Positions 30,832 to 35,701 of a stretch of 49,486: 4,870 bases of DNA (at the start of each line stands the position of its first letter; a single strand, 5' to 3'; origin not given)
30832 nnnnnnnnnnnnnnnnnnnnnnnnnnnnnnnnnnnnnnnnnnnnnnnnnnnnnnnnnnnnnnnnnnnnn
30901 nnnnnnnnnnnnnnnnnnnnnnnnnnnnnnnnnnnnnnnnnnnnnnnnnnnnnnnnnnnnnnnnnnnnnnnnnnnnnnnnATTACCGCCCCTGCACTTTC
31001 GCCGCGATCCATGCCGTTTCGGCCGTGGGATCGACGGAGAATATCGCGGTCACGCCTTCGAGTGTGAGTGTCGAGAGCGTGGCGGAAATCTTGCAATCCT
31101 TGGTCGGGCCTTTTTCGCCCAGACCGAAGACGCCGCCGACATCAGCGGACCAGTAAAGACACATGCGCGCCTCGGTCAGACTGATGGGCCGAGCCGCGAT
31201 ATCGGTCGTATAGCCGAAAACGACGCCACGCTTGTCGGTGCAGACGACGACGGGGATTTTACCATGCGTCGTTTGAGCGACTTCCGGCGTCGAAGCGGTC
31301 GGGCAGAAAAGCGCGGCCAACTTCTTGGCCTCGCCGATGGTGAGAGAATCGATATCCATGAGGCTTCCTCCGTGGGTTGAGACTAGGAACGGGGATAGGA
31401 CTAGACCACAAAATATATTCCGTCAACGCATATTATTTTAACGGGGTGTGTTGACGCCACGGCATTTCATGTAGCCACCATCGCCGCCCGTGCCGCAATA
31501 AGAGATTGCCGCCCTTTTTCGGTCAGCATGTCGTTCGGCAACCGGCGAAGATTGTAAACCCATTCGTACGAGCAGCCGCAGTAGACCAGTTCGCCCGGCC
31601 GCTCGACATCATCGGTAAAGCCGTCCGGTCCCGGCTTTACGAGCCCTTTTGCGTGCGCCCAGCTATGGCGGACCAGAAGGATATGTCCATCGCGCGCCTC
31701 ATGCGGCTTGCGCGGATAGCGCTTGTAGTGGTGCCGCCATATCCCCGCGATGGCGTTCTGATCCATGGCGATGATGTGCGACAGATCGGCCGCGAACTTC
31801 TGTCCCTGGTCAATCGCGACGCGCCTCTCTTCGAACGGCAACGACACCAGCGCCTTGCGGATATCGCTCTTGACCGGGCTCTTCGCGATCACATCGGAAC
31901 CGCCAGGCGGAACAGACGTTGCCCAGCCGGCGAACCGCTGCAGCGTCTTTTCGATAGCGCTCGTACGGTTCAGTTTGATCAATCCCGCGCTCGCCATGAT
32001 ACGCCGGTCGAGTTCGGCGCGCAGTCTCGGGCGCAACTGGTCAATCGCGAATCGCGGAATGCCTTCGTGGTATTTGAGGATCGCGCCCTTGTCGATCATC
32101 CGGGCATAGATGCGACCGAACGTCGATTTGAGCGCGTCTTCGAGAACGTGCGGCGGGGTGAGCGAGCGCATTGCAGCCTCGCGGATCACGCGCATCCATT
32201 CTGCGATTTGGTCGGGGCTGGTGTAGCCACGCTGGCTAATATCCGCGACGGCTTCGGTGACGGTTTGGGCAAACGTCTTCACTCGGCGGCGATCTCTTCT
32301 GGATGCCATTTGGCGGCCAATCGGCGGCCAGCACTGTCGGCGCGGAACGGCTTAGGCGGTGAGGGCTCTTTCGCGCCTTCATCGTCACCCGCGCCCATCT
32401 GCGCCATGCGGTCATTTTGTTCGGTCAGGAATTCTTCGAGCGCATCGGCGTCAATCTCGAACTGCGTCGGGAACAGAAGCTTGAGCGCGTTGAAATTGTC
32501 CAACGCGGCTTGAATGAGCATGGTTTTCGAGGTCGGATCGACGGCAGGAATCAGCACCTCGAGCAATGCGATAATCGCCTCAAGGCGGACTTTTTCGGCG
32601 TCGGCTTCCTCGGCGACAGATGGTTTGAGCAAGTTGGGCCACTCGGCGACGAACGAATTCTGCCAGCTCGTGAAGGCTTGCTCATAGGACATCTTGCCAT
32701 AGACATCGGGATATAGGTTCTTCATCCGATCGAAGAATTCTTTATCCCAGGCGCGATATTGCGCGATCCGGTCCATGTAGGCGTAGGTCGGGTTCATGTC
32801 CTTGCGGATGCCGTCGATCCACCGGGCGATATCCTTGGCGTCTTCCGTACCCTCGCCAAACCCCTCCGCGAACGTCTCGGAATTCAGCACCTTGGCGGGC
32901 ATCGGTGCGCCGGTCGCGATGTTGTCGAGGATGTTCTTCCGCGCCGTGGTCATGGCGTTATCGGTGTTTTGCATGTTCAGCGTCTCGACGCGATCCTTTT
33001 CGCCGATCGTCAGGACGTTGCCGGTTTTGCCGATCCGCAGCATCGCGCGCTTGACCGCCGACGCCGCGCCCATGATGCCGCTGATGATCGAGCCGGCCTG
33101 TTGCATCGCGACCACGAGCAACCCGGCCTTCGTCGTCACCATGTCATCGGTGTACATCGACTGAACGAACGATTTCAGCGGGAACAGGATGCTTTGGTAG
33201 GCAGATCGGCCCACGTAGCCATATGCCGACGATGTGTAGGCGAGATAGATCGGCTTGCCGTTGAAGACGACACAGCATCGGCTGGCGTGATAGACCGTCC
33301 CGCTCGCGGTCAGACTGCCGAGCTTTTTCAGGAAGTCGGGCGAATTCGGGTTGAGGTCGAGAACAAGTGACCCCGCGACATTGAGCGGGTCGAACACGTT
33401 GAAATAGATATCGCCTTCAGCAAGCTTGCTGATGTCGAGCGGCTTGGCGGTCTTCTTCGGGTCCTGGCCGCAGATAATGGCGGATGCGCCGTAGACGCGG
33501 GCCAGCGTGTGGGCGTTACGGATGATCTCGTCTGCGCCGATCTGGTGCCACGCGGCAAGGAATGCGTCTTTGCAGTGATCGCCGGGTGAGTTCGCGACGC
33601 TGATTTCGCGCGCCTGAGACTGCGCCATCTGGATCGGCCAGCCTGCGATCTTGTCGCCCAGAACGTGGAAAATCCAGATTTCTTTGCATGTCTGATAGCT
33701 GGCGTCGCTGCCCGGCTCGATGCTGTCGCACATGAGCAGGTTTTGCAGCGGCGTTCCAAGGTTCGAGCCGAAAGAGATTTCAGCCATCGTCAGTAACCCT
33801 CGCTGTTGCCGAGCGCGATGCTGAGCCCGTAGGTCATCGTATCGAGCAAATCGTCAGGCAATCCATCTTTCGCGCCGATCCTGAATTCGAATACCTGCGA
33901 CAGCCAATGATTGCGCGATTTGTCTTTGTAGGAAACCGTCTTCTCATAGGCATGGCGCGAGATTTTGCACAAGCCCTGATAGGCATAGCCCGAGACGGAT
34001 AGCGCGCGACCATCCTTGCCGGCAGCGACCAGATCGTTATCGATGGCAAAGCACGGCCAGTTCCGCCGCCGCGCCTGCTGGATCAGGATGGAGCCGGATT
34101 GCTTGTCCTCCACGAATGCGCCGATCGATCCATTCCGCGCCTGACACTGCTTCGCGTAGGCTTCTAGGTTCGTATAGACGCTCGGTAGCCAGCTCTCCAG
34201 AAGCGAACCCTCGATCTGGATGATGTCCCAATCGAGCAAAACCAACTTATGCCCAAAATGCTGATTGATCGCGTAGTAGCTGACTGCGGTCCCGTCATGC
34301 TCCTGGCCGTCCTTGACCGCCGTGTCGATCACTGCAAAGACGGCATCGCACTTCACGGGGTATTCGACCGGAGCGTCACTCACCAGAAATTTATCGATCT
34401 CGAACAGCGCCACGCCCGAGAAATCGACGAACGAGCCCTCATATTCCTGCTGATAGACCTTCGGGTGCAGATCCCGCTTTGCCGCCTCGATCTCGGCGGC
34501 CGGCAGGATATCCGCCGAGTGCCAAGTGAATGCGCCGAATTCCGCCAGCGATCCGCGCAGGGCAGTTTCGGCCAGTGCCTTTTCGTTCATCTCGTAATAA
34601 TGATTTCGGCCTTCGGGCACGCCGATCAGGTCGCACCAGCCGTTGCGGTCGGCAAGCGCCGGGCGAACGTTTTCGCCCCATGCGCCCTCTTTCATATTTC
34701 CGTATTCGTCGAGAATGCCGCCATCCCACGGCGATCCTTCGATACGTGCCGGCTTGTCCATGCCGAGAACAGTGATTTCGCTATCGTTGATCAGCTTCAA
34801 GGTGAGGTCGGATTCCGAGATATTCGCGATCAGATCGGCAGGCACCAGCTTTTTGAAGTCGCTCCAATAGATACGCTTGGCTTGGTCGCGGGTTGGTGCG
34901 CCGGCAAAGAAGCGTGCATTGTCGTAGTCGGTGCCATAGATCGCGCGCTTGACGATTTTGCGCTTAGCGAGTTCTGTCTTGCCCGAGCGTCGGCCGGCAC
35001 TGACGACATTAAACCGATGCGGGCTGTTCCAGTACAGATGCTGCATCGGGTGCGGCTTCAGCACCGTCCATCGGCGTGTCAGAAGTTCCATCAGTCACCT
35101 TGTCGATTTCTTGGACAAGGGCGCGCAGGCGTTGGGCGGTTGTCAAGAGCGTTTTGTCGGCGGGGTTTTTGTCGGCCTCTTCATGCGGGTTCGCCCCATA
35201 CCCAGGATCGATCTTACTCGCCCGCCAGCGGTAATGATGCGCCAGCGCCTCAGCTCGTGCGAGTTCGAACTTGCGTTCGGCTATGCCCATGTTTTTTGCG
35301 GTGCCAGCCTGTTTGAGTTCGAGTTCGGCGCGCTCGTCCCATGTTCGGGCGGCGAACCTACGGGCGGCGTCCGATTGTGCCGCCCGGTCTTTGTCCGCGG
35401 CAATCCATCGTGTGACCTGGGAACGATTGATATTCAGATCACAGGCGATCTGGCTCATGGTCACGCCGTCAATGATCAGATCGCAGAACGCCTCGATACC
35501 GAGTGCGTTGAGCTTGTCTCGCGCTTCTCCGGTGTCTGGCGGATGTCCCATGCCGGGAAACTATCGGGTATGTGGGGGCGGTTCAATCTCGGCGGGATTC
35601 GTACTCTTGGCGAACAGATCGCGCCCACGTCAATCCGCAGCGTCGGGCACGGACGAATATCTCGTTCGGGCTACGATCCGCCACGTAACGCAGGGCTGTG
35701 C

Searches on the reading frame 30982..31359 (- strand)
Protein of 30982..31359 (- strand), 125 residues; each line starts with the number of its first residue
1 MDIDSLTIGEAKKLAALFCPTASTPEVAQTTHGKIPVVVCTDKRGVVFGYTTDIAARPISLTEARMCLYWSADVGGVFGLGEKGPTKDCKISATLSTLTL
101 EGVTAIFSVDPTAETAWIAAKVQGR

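Call 5: search_protein_families(library=pfam, proteins=[window:30982-31359:-], max_evalue=0.01)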
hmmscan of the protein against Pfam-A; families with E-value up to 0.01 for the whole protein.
window:30982-31359:- (125 aa): 1 family
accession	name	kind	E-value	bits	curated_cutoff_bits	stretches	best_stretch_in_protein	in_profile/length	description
PF22253.2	DUF6948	-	2.7e-21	75.9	27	1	36-117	3-85/85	Domain of unknown function (DUF6948)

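Call 6: search_protein_families(library=phrogs, proteins=[window:30982-31359:-], max_evalue=0.001)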
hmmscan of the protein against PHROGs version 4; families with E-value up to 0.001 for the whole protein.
window:30982-31359:- (125 aa): 0 families

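Call 85: search_protein_families(library=phrogs, proteins=[window:30982-31359:-], max_evalue=0.01)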
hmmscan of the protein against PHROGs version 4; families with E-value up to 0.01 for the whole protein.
window:30982-31359:- (125 aa): 0 families

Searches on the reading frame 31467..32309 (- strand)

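Call 5: search_protein_families(library=pfam, proteins=[window:31467-32309:-], max_evalue=0.01)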
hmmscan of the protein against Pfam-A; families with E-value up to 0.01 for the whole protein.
window:31467-32309:- (280 aa): 0 families

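Call 6: search_protein_families(library=phrogs, proteins=[window:31467-32309:-], max_evalue=0.001)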
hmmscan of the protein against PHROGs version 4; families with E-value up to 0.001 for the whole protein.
window:31467-32309:- (280 aa): 1 family
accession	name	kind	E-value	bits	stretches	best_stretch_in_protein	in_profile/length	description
phrog_324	-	head and packaging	4.2e-17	63.4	1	21-265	90-331/624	head morphogenesis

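Call 16: search_protein_families(library=pfam, proteins=[window:31467-32309:-], max_evalue=1)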
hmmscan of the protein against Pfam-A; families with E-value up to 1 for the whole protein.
window:31467-32309:- (280 aa): 0 families

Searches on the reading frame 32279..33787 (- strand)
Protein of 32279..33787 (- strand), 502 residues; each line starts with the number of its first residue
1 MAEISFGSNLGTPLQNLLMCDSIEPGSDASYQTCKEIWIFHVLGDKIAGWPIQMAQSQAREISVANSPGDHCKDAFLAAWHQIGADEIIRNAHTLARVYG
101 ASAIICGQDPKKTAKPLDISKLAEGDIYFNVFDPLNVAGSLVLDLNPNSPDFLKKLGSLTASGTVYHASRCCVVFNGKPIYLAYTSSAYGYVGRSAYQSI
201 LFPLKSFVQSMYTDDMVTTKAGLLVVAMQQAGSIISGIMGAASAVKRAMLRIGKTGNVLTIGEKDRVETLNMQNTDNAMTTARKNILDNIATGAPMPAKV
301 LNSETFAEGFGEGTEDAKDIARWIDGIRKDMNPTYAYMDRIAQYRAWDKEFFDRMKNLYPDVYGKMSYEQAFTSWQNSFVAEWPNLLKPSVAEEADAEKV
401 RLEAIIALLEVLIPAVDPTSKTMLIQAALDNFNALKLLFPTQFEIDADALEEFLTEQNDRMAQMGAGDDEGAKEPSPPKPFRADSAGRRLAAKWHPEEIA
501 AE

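Call 5: search_protein_families(library=pfam, proteins=[window:32279-33787:-], max_evalue=0.01)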
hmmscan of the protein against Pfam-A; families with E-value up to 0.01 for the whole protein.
window:32279-33787:- (502 aa): 1 family
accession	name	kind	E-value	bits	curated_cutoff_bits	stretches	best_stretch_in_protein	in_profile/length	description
PF06381.16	Phage_portal_3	-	1.9e-16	60.2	33.8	1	74-405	41-355/357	Phage portal protein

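Call 6: search_protein_families(library=phrogs, proteins=[window:32279-33787:-], max_evalue=0.001)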
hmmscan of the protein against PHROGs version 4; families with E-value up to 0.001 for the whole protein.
window:32279-33787:- (502 aa): 1 family
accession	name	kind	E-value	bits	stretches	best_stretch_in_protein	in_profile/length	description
phrog_146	-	head and packaging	5.3e-47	162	1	10-476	34-482/587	portal protein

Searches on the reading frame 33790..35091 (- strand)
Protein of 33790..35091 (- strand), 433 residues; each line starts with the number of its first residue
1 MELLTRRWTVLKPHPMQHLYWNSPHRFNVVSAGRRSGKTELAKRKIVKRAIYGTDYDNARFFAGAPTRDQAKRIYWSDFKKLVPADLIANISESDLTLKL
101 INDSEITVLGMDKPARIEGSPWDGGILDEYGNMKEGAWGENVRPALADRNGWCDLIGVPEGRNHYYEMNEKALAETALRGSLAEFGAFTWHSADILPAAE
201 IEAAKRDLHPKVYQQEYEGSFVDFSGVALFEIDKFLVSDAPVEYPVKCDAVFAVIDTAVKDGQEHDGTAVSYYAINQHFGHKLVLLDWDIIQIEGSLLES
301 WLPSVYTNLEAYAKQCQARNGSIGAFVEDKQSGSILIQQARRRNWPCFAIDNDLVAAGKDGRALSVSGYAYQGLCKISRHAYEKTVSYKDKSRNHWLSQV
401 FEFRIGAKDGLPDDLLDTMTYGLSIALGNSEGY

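Call 5: search_protein_families(library=pfam, proteins=[window:33790-35091:-], max_evalue=0.01)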
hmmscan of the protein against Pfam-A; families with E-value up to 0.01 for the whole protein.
window:33790-35091:- (433 aa): 1 family
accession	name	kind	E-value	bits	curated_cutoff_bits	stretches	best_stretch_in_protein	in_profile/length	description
PF03237.21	Terminase_6N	-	9.9e-09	35.6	22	1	31-235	3-213/215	Terminase large subunit, T4likevirus-type, N-terminal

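Call 6: search_protein_families(library=phrogs, proteins=[window:33790-35091:-], max_evalue=0.001)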
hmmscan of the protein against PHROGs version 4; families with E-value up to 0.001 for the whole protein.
window:33790-35091:- (433 aa): 6 families
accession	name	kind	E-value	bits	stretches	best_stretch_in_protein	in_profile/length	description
phrog_2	-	head and packaging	4.8e-29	102.7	1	10-423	263-589/807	terminase large subunit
phrog_38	-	head and packaging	2.6e-17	63.7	1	130-429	458-706/760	terminase large subunit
phrog_675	-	head and packaging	3.8e-06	26.5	1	15-160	45-192/576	terminase large subunit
phrog_5573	-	head and packaging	3.8e-05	24.2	1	241-381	75-198/250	terminase large subunit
phrog_7579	-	head and packaging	0.00016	21.9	1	11-223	3-215/239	terminase large subunit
phrog_9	-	head and packaging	0.00029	20.8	1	30-150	228-349/812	terminase large subunit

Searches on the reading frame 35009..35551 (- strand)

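Call 72: search_protein_families(library=pfam, proteins=[window:35009-35551:-], max_evalue=0.001)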
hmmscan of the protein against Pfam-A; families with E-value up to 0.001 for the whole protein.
window:35009-35551:- (180 aa): 3 families
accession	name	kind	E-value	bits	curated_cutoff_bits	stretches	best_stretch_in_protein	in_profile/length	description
PF20901.3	Sf6_terminase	-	1.6e-06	28.6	27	1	20-120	7-101/106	Bacteriophage Sf6, terminase small subunit-like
PF13384.12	HTH_23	-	0.00063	19.9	24.6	0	25-52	13-40/50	Homeodomain-like domain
PF13518.12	HTH_28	-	0.00079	19.9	25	0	26-51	9-34/52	Helix-turn-helix domain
